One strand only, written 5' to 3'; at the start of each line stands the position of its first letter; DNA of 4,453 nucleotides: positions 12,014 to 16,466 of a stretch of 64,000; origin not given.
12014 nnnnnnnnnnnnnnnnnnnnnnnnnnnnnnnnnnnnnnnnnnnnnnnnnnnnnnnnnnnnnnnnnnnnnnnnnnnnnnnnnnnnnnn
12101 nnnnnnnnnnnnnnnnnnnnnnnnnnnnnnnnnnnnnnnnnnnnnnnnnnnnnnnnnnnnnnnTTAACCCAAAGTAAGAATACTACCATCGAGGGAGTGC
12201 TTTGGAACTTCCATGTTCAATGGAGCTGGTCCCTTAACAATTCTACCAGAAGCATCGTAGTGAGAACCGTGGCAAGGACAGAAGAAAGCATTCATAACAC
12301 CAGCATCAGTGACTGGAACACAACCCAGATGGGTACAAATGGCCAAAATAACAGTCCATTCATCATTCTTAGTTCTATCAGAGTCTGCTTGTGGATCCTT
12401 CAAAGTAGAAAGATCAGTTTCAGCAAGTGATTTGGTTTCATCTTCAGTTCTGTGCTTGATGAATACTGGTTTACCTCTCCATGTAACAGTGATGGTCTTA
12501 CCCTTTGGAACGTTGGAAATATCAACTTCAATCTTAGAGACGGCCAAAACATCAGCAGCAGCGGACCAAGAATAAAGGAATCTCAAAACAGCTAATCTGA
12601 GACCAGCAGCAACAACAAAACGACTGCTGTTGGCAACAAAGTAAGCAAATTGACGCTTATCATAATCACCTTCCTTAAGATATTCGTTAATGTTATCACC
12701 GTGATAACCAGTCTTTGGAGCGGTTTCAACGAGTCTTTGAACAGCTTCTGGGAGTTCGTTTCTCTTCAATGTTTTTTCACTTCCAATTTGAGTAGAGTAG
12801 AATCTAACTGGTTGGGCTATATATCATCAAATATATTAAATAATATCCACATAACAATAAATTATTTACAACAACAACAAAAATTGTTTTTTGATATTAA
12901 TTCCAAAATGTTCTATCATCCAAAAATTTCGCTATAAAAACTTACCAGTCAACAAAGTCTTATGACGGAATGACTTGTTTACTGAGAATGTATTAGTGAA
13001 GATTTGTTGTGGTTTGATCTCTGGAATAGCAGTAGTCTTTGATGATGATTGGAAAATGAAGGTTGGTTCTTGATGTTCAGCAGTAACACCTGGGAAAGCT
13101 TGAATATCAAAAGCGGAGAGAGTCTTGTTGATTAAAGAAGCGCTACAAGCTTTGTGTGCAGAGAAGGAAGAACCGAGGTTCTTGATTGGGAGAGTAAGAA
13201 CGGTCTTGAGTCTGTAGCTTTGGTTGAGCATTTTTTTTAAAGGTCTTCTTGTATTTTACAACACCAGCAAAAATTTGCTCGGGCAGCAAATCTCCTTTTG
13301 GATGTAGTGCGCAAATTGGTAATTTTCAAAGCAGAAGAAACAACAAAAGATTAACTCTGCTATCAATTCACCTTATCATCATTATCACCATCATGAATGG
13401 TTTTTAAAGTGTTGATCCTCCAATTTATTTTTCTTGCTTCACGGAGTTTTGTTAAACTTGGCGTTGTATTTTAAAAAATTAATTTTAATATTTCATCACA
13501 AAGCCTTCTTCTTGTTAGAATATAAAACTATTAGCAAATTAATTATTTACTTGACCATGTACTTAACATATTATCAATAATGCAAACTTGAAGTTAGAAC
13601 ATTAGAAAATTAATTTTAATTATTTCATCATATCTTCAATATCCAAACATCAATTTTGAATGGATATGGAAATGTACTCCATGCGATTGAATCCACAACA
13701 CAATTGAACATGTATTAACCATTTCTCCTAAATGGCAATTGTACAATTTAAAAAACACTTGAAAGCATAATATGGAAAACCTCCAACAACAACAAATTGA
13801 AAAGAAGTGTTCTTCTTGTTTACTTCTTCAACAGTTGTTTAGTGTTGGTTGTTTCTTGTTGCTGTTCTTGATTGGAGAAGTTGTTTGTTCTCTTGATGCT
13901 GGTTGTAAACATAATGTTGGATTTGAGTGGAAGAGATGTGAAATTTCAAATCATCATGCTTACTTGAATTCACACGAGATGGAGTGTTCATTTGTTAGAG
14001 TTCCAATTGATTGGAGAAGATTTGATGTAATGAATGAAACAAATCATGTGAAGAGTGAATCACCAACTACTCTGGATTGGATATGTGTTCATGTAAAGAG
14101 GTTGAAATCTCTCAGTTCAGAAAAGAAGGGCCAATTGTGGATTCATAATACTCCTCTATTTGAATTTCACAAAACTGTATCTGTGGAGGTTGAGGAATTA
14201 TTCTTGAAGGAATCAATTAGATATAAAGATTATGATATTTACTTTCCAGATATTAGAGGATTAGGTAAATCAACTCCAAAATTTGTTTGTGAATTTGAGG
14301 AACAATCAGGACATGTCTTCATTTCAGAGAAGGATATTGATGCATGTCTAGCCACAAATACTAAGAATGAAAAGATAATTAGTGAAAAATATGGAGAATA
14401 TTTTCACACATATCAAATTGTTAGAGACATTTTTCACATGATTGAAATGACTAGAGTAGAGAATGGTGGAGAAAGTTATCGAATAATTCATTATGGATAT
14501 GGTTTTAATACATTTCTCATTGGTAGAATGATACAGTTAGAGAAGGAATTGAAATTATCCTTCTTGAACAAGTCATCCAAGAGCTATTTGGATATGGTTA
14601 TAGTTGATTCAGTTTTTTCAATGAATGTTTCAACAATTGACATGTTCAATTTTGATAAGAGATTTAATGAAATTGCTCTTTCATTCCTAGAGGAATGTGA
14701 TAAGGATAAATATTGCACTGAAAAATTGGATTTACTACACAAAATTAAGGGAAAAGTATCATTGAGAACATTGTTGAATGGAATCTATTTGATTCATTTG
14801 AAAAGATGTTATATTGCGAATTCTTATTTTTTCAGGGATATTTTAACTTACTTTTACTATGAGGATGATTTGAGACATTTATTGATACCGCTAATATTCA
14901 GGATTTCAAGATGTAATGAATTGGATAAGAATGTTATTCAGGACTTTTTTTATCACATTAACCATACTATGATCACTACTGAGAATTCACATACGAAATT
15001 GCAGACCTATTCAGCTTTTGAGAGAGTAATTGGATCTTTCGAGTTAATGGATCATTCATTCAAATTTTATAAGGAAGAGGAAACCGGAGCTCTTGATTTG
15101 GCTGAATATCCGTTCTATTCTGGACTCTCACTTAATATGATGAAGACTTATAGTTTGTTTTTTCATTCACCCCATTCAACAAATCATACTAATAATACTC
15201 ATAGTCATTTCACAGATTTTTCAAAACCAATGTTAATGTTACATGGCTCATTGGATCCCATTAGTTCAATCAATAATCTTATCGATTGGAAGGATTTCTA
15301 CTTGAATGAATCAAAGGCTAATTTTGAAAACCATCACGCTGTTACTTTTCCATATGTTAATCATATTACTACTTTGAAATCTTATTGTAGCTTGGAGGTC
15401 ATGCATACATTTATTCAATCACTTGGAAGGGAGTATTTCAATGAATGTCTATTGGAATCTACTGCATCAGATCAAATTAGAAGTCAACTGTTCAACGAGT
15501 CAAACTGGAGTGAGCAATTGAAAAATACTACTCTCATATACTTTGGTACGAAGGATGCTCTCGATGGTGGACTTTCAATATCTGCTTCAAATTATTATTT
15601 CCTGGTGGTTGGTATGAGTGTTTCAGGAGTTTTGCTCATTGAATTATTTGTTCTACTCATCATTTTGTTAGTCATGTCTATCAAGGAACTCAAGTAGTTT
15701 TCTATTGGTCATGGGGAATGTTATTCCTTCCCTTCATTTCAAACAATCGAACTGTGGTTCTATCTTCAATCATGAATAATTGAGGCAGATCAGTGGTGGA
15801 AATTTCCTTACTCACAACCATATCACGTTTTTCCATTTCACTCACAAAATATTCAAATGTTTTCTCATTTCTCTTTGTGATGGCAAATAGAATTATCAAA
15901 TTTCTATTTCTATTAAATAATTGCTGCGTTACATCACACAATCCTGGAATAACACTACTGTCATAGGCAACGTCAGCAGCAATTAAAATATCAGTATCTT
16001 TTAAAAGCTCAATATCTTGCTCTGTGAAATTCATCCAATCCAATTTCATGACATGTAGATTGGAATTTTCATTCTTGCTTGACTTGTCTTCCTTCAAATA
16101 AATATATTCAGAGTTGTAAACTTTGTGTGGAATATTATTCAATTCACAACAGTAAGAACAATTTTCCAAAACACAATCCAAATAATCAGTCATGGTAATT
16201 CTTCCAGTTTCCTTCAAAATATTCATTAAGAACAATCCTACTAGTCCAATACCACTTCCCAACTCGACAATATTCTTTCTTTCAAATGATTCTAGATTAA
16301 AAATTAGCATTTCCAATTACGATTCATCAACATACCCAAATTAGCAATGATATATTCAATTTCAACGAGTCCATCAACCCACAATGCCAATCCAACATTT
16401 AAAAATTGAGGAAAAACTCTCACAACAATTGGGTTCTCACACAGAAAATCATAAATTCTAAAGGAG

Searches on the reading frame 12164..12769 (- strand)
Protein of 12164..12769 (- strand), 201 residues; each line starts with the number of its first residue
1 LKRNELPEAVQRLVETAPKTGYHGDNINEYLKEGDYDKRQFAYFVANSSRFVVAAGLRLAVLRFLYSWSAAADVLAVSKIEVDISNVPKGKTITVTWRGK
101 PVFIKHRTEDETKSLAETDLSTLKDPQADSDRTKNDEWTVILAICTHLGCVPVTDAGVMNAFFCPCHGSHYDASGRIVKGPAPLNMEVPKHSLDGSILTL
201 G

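Call 56: search_protein_families(library=pfam, proteins=[window:12164-12769:-], max_evalue=0.01)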
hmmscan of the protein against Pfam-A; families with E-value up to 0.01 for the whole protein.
window:12164-12769:- (201 aa): 2 families
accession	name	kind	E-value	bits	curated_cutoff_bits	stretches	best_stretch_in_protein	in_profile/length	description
PF00355.32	Rieske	-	4.8e-11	42.8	20.3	1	132-185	30-83/88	Rieske [2Fe-2S] domain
PF02921.19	UCR_TM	-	0.0001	23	23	1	32-73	25-66/66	Ubiquinol cytochrome reductase transmembrane region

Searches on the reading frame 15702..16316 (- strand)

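Call 56: search_protein_families(library=pfam, proteins=[window:15702-16316:-], max_evalue=0.01)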
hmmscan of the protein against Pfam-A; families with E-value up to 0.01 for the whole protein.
window:15702-16316:- (204 aa): 2 families
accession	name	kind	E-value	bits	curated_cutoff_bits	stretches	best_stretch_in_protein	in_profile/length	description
PF10294.15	Methyltransf_16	-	4e-19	69.4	21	1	9-157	43-168/174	Lysine methyltransferase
PF05175.20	MTS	-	0.0015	18.7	23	1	3-72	22-91/170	Methyltransferase small domain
